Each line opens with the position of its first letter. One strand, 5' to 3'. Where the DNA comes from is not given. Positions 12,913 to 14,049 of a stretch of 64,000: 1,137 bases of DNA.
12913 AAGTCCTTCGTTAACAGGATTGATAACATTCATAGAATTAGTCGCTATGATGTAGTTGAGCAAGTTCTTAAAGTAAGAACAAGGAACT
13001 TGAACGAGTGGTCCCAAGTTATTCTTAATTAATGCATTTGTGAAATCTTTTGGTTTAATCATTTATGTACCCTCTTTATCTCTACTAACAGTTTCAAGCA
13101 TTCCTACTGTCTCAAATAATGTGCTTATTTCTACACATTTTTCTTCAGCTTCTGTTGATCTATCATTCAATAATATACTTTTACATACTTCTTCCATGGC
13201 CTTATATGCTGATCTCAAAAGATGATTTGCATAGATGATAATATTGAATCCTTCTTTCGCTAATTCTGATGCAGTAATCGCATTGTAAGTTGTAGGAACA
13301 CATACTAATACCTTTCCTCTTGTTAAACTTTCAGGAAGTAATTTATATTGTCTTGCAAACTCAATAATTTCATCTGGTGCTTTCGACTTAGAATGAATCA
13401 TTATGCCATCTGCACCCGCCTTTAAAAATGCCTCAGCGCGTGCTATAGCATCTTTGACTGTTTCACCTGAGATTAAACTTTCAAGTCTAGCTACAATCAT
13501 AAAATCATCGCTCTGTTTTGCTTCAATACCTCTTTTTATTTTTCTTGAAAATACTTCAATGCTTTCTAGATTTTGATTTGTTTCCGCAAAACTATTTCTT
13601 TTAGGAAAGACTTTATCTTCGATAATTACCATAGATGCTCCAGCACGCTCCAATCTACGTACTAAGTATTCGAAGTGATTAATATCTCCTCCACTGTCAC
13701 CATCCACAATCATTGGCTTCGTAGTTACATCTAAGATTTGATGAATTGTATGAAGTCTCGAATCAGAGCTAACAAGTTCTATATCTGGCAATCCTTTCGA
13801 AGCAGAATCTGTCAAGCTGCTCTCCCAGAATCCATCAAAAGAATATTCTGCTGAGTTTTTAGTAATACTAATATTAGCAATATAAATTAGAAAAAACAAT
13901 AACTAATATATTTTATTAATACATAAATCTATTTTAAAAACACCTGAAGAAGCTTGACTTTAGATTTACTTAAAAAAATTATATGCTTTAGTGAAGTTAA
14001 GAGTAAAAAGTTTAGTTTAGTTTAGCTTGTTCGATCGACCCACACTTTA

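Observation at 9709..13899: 2-Hydroxyethylphosphonate pathway (PepM-Ppd-FeADH) next to a stand-alone CTP_transf_like cytidylyltransferase, resembling split Fom1/Fom2/FomC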

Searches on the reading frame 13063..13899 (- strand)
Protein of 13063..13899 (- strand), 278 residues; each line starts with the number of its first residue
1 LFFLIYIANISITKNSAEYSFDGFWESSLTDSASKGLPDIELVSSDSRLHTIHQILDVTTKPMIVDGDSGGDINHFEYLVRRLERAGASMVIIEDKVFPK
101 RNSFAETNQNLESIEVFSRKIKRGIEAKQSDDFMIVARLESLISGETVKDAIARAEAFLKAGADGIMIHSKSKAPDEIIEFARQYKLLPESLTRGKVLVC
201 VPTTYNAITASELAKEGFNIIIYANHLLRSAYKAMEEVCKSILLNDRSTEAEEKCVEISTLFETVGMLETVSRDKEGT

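Call 3: search_protein_families(library=pfam, proteins=[window:13063-13899:-], max_evalue=0.01)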
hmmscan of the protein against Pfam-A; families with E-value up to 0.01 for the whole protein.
window:13063-13899:- (278 aa): 1 family
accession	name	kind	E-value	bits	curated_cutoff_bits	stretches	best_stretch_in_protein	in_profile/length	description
PF13714.12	PEP_mutase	-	2.5e-51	175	31.5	1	17-243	26-240/240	Phosphoenolpyruvate phosphomutase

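Call 4: search_protein_families(library=ncbifam, proteins=[window:13063-13899:-], max_evalue=0.01)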
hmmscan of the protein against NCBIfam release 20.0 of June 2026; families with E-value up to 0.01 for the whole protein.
window:13063-13899:- (278 aa): 5 families
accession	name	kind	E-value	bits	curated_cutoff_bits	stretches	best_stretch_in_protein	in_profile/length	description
TIGR02320.1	PEP_mutase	equivalog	1e-97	326.6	319.55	1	10-264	28-279/284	phosphoenolpyruvate mutase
TIGR02321.1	Pphn_pyruv_hyd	equivalog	5e-45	153.8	374.4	1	9-251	24-262/290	phosphonopyruvate hydrolase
TIGR02317.1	prpB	equivalog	2.1e-30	105.9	354.4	1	18-268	31-273/285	methylisocitrate lyase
NF008455.0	PRK11320.1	equivalog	9.9e-25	87.3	353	1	32-251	52-263/295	methylisocitrate lyase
TIGR02319.1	CPEP_Pphonmut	equivalog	9.9e-16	57.8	420.05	1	28-224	45-233/294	carboxyvinyl-carboxyphosphonate phosphorylmutase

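Call 10: find_homologous_proteins(query=window:13063-13899:-, max_evalue=1e-20)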
Query window:13063-13899:- (278 aa): 7997 proteins with E <= 1e-20 among 8000 candidates; the best 120 are listed.
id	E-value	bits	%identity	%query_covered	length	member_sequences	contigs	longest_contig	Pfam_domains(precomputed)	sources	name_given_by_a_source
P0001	6.6e-175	597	100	100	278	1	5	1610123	PF13714.13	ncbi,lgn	-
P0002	1.5e-131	455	76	98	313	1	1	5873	PF13714.13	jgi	jgi:phosphoenolpyruvate phosphomutase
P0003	2.4e-129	448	76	95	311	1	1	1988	PF13714.13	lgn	-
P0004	4.2e-127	441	75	96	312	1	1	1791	PF13714.13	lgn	-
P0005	6.7e-120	417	72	96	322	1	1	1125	PF13714.13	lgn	-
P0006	4.4e-117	408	71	96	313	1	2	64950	PF13714.13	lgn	-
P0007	4.9e-117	408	70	96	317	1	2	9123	PF13714.13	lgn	-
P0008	5.4e-115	401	68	96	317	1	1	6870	PF13714.13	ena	-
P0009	1.9e-114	399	67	96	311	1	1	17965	PF13714.13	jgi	jgi:phosphoenolpyruvate mutase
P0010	2.9e-113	395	69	94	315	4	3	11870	PF13714.13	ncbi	-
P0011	7.3e-112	391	71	92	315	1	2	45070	PF13714.13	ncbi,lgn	-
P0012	1.3e-111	390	67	96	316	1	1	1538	PF13714.13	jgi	jgi:phosphoenolpyruvate mutase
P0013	5.2e-111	388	67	97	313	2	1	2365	PF13714.13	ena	-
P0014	5.2e-110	385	65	98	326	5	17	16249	PF13714.13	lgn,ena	-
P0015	1.1e-106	374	65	91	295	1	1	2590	PF13714.13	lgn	-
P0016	1.9e-106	373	64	95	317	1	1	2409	PF13714.13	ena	-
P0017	3.1e-106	372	67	92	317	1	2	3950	PF13714.13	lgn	-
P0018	1.0e-105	371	62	97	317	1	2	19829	PF13714.13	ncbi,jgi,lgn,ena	-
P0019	4.5e-105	369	63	93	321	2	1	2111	PF13714.13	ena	-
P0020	1.2e-104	367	65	94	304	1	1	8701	PF13714.13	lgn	-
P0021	1.3e-104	367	63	94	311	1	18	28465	PF13714.13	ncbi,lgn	-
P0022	2.5e-104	366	66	90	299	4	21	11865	PF13714.13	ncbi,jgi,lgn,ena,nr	ncbi:phosphoenolpyruvate mutase [Candidatus Daviesbacteria bacterium RIFCSPLOWO2_02_FULL_38_18]|nr:M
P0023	3.5e-102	359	61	96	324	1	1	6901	PF13714.13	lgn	-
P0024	6.4e-101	355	62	93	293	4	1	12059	PF13714.13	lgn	-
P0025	4.5e-99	349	61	94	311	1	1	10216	PF13714.13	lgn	-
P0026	1.4e-97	344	62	91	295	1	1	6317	PF13714.13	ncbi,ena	-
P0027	4.8e-96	339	61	92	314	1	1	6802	PF13714.13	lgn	-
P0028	2.5e-95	337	61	91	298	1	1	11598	PF13714.13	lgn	-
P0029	5.7e-95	336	60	97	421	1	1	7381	PF13714.13,PF12804.14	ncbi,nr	ncbi:MAG: phosphoenolpyruvate mutase, partial [Nitrospina sp.]|nr:phosphoenolpyruvate mutase [Nitros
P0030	8.8e-95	335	62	92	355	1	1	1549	PF13714.13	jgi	-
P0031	1.4e-94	334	61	92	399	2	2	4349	PF13714.13,PF12804.14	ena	-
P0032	4.3e-94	333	61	92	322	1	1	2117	PF13714.13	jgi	-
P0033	9.9e-94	331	61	92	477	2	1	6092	PF13714.13,PF12804.14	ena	-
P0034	1.0e-93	331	61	92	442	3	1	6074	PF13714.13,PF12804.14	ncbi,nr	ncbi:MAG: phosphoenolpyruvate mutase, partial [Nitrospinae bacterium]|nr:phosphoenolpyruvate mutase 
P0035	2.0e-93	330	59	96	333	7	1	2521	PF13714.13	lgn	-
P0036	4.2e-93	329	59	96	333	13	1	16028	PF13714.13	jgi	-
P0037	3.0e-92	327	60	92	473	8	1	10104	PF13714.13,PF12804.14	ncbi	ncbi:MAG: phosphoenolpyruvate mutase, partial [Nitrospinaceae bacterium]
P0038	3.2e-92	327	60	93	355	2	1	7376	PF13714.13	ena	-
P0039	5.0e-92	326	62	89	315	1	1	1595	PF13714.13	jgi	-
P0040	8.6e-92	325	60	93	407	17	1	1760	PF13714.13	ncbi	-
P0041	9.8e-92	325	58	96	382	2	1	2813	PF13714.13,PF12804.14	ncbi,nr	ncbi:MAG: phosphoenolpyruvate mutase, partial [Thermoplasmata archaeon]|nr:phosphoenolpyruvate mutas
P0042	3.6e-91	323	60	92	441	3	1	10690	PF13714.13,PF12804.14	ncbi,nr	ncbi:MAG: phosphoenolpyruvate mutase, partial [Nitrospinae bacterium]|nr:phosphoenolpyruvate mutase 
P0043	6.5e-91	322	56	98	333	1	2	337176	PF13714.13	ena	-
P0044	7.1e-91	322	57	96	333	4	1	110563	PF13714.13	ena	-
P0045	1.5e-90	321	58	95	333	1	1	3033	PF13714.13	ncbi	-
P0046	1.5e-90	321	57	96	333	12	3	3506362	PF13714.13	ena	-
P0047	2.6e-90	320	58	96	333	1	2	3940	PF13714.13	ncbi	ncbi:MAG: phosphoenolpyruvate mutase [Dehalococcoidia bacterium]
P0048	5.8e-90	319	55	96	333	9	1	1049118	PF13714.13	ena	-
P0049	7.4e-90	319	56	98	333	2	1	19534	PF13714.13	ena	-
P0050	8.2e-90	319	62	88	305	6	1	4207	PF13714.13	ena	-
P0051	9.2e-90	318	56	96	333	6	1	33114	PF13714.13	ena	-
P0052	1.6e-89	318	63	88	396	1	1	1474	PF02867.21,PF13714.13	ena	-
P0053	2.1e-89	317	57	96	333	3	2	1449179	PF13714.13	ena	-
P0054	4.7e-89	316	55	98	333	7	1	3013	PF13714.13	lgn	-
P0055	5.5e-89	316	58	95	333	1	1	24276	PF13714.13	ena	-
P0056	6.6e-89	316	58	94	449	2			PF13714.13,PF12804.14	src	-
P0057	6.9e-89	316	55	98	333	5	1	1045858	PF13714.13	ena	-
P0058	1.8e-88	314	55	98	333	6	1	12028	PF13714.13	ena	-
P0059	2.3e-88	314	59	92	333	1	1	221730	PF13714.13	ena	-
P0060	2.6e-88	314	57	95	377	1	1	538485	PF13714.13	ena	-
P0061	3.5e-88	313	58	91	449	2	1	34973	PF13714.13,PF12804.14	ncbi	ncbi:MAG: phosphoenolpyruvate mutase, partial [Deltaproteobacteria bacterium]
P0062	3.7e-88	313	58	92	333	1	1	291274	PF13714.13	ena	-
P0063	5.5e-88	313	57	94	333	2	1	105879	PF13714.13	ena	-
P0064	1.1e-87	312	56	96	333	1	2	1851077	PF13714.13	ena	-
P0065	1.3e-87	311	57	96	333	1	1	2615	PF13714.13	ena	-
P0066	1.6e-87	311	57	96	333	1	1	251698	PF13714.13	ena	-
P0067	1.9e-87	311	56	96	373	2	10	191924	PF13714.13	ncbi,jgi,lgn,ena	-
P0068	1.9e-87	311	55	95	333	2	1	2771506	PF13714.13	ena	-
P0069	2.1e-87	311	54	98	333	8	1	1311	PF13714.13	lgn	-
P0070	2.4e-87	311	56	95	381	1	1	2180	PF13714.13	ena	-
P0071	2.7e-87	310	57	95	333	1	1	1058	PF13714.13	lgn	-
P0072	2.9e-87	310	56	96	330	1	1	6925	PF13714.13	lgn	-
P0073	3.1e-87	310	56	95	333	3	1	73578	PF13714.13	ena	-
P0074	3.5e-87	310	56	96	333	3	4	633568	PF13714.13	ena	-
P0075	5.5e-87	309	55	98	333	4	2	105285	PF13714.13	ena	-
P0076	6.2e-87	309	60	92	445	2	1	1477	PF13714.13,PF12804.14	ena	-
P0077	6.8e-87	309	56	98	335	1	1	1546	PF13714.13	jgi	-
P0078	8.6e-87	309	55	98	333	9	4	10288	PF13714.13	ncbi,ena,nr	ncbi:MAG: phosphoenolpyruvate mutase [Chloroflexi bacterium]|nr:phosphoenolpyruvate mutase [Chlorofl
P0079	8.7e-87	309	56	95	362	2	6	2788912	PF13714.13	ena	-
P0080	1.1e-86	308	56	96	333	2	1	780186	PF13714.13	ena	-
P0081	1.1e-86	308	54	96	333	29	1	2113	PF13714.13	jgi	-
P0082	1.2e-86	308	56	95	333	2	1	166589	PF13714.13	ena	-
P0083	1.2e-86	308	55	98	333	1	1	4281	PF13714.13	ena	-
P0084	1.3e-86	308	56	96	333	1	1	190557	PF13714.13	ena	-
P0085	1.4e-86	308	55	96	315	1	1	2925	PF13714.13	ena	-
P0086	1.4e-86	308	56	92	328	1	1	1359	PF13714.13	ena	-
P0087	1.5e-86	308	55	96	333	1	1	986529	PF13714.13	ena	-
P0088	1.5e-86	308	55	96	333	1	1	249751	PF13714.13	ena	-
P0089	1.8e-86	308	58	92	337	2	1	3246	PF13714.13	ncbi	-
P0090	1.8e-86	308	57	95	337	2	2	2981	PF13714.13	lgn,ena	-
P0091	2.2e-86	307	56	92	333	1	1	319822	PF13714.13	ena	-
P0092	2.8e-86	307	56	96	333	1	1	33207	PF13714.13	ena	-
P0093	3.3e-86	307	58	93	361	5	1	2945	PF13714.13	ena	-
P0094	3.3e-86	307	58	93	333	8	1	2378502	PF13714.13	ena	-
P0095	3.3e-86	307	54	97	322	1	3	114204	PF13714.13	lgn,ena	-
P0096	3.5e-86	307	55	95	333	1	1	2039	PF13714.13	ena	-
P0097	3.6e-86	307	54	98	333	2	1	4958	PF13714.13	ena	-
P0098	4.0e-86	307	55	95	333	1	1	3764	PF13714.13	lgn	-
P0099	4.1e-86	307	56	95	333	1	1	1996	PF13714.13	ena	-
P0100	4.5e-86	306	54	98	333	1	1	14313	PF13714.13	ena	-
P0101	4.5e-86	306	55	96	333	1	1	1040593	PF13714.13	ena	-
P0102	4.5e-86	306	56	96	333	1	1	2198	PF13714.13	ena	-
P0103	4.7e-86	306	56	95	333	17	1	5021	PF13714.13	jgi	-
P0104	4.9e-86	306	57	92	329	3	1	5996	PF13714.13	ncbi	-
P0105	5.4e-86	306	55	96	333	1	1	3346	PF13714.13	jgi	-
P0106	6.0e-86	306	59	93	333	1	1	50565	PF13714.13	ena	-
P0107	7.6e-86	306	54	98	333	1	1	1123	PF13714.13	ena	-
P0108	7.7e-86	306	57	95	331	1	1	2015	PF13714.13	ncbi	-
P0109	8.2e-86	306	57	92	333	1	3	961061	PF13714.13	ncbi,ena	-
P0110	8.3e-86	306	56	95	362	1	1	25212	PF13714.13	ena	-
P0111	9.8e-86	305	55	96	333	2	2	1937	PF13714.13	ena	-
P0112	1.0e-85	305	62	83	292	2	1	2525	PF13714.13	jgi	-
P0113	1.0e-85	305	56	94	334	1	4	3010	PF13714.13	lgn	-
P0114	1.0e-85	305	56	95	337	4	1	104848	PF13714.13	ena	-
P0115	1.4e-85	305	54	96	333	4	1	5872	PF13714.13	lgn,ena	-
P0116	1.6e-85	305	57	95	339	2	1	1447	PF13714.13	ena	-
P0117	2.1e-85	304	56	96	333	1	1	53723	PF13714.13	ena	-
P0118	2.1e-85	304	54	95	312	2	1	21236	PF13714.13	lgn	-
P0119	2.2e-85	304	55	95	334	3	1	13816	PF13714.13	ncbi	-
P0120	2.2e-85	304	56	95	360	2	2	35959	PF13714.13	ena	-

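Call 13: find_encoding_contigs(protein=P0006, flank=10000, max_places=2)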
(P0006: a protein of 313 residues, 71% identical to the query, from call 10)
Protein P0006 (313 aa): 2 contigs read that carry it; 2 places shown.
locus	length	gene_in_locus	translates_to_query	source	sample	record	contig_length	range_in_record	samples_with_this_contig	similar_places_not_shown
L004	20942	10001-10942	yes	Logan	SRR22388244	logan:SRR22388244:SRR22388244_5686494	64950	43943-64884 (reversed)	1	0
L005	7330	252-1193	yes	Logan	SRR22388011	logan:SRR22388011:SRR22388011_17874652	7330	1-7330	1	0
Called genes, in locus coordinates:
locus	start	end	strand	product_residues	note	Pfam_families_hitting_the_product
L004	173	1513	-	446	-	PF00239:Resolvase, PF07508:Recombinase, PF13408:Zn_ribbon_recom (weak)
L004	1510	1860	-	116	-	-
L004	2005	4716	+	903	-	PF26449:DUF8128, PF02534:T4SS-DNA_transf (faint), PF01935:DUF87 (weak), PF10412:TrwB_AAD_bind (weak), PF12696:TraG-D_C (weak)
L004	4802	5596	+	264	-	PF13814:Replic_Relax (weak)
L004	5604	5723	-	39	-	-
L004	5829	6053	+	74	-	PF12844:HTH_19 (faint), PF13560:HTH_31, PF01381:HTH_3, PF13443:HTH_26 (weak)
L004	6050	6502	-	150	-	-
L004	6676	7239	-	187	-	PF18306:LDcluster4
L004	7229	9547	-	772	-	PF00931:NB-ARC, PF20720:nSTAND3 (faint), PF25199:nSTAND_NTPase5 (faint), PF13374:TPR_10 (faint), PF00515:TPR_1 (faint), PF07719:TPR_2 (faint), PF13424:TPR_12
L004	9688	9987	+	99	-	-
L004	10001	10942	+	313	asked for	PF13714:PEP_mutase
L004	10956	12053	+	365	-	PF02776:TPP_enzyme_N, PF02775:TPP_enzyme_C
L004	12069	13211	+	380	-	PF00465:Fe-ADH, PF13685:Fe-ADH_2, PF25137:ADH_Fe_C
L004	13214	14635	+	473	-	-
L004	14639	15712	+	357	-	-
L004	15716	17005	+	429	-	PF01663:Phosphodiest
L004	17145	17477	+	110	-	PF04956:TrbC, PF18895:T4SS_pilin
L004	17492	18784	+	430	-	PF18895:T4SS_pilin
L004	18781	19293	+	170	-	PF12666:PrgI (weak)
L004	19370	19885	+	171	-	PF26593:TraC-like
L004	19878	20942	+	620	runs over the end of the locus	PF01935:DUF87, PF12846:AAA_10, PF19044:P-loop_TraG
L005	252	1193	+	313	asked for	PF13714:PEP_mutase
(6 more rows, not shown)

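Call 14: find_encoding_contigs(protein=P0011, flank=10000, max_places=2)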
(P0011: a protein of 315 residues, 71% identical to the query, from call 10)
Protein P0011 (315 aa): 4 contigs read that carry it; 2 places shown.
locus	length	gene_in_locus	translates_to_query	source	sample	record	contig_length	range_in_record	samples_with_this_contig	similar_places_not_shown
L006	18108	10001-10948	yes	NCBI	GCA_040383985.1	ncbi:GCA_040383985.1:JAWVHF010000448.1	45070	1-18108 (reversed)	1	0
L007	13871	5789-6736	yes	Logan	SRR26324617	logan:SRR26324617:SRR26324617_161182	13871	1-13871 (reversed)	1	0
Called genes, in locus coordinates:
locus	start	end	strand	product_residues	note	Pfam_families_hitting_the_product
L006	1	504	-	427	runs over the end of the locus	PF26299:MurL_N, PF26298:MurL_epimerase_C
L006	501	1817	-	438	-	PF08245:Mur_ligase_M, PF02875:Mur_ligase_C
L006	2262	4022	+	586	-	PF01204:Trehalase, PF22422:MGH1-like_GH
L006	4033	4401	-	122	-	PF00072:Response_reg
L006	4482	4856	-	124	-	PF00072:Response_reg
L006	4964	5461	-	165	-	-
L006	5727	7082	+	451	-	-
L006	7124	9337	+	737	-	PF16927:HisKA_7TM, PF00512:HisKA, PF02518:HATPase_c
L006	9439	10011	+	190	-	PF13242:Hydrolase_like (weak)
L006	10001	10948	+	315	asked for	PF13714:PEP_mutase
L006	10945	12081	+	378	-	PF02776:TPP_enzyme_N, PF02775:TPP_enzyme_C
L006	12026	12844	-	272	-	PF00561:Abhydrolase_1, PF12146:Hydrolase_4, PF12697:Abhydrolase_6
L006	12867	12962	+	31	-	-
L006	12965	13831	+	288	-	PF02668:TauD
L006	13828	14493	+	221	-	PF13847:Methyltransf_31 (faint), PF13489:Methyltransf_23, PF01728:FtsJ (weak), PF08241:Methyltransf_11, PF08242:Methyltransf_12, PF13649:Methyltransf_25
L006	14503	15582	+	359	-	PF01656:CbiA (weak)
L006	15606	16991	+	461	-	PF00171:Aldedh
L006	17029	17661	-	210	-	PF00702:Hydrolase, PF13419:HAD_2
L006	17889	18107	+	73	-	?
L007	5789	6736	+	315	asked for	PF13714:PEP_mutase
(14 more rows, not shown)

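Call 15: find_encoding_contigs(protein=P0002, flank=10000, max_places=2)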
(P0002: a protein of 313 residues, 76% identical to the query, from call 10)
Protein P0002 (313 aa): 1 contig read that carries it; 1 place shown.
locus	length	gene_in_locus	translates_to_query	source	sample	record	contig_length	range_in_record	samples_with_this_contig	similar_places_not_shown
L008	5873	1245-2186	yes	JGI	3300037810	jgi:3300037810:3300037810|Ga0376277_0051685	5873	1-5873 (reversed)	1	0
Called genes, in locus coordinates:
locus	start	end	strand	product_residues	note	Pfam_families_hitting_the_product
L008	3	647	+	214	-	?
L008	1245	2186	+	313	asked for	PF13714:PEP_mutase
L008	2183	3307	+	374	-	PF02776:TPP_enzyme_N, PF02775:TPP_enzyme_C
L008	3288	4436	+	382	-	PF00465:Fe-ADH, PF13685:Fe-ADH_2 (faint), PF25137:ADH_Fe_C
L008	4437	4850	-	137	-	-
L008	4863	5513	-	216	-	PF01467:CTP_transf_like (weak)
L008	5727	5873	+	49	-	?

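Call 41: search_solved_structures(query=window:13063-13899:-, max_evalue=1e-10, show_alignments=2)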
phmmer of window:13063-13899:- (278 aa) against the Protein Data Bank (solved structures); distinct sequences matched with E-value up to 1e-10: 13.
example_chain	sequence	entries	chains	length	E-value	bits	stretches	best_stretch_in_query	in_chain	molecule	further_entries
5unc_A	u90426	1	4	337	1.7e-51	178.3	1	19-274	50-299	PHOSPHOENOLPYRUVATE PHOSPHOMUTASE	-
2dua_A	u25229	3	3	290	1.5e-40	142.5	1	9-252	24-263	Phosphonopyruvate hydrolase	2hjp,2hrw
1m1b_A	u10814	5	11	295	1.1e-36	129.8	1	17-264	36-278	PHOSPHOENOLPYRUVATE PHOSPHOMUTASE | PROTEIN (PHOSPHOENOLPYRUVATE MUTASE)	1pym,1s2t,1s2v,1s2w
1s2u_A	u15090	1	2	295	1.3e-35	126.3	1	17-264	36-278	Phosphoenolpyruvate phosphomutase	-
1xg3_A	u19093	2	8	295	1.5e-15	60.5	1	32-167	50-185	Probable methylisocitrate lyase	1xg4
4iqd_A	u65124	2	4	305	2.4e-15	59.9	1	23-266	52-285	Carboxyvinyl-carboxyphosphonate phosphorylmutase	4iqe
6t4v_C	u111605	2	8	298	2.5e-15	59.9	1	32-242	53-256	2-methylisocitrate lyase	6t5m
1mum_A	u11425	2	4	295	5.8e-15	58.7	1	32-167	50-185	2-methylisocitrate lyase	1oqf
1o5q_A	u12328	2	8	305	4.5e-14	55.7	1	32-167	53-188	Probable methylisocitrate lyase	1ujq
1zlp_A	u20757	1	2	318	2.4e-12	50.1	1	30-240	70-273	petal death protein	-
3eoo_A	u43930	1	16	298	3.9e-12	49.4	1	33-184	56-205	Methylisocitrate lyase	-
9hra_A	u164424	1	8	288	5.2e-11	45.7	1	33-238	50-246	2-methylisocitrate lyase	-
9hgk_A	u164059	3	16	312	6.6e-11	45.4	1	33-238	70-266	2-methylisocitrate lyase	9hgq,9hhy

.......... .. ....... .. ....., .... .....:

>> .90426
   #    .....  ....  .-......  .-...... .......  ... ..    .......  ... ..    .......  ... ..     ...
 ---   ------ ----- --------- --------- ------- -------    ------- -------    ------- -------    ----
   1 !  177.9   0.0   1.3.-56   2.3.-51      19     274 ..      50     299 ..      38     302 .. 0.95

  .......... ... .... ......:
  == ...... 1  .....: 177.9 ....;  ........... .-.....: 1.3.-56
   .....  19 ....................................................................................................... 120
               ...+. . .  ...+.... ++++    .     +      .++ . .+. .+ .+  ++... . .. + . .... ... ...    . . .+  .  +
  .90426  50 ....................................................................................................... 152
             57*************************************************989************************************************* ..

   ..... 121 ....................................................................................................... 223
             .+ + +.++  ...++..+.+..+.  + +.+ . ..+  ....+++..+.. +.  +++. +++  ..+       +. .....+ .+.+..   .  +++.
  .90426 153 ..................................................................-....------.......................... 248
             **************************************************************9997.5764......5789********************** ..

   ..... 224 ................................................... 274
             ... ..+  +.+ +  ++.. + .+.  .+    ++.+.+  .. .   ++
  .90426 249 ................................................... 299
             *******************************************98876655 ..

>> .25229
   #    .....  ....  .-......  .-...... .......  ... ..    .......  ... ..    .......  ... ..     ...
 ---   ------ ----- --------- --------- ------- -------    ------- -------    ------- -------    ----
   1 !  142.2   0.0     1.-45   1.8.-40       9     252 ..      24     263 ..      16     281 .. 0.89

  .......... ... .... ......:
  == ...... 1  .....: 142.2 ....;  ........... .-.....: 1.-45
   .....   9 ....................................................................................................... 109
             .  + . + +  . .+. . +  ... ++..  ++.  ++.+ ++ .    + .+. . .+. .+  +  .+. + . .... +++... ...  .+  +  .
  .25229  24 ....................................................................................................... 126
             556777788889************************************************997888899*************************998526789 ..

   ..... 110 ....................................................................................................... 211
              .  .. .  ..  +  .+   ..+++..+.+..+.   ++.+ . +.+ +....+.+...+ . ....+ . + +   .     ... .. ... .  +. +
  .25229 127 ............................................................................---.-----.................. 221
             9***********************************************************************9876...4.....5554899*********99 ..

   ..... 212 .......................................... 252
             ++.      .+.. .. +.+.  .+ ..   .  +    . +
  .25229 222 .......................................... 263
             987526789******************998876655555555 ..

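Call 55: find_encoding_contigs(protein=P0009, flank=8000, max_places=1)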
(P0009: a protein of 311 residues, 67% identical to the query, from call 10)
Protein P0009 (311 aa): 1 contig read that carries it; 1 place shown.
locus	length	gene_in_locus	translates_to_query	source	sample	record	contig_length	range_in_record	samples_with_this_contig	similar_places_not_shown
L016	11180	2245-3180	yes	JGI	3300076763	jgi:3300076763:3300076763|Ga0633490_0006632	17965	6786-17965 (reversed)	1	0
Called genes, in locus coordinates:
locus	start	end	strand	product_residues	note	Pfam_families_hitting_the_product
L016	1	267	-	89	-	?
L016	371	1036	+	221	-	PF03167:UDG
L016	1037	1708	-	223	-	-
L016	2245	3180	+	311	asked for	PF13714:PEP_mutase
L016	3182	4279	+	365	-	PF02776:TPP_enzyme_N, PF02775:TPP_enzyme_C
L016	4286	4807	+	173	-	PF00465:Fe-ADH, PF13685:Fe-ADH_2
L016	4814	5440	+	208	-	PF25137:ADH_Fe_C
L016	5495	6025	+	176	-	PF28549:NDPSase_N, PF00293:NUDIX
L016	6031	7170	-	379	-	-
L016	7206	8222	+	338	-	PF01636:APH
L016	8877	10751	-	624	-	-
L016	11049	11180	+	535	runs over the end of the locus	-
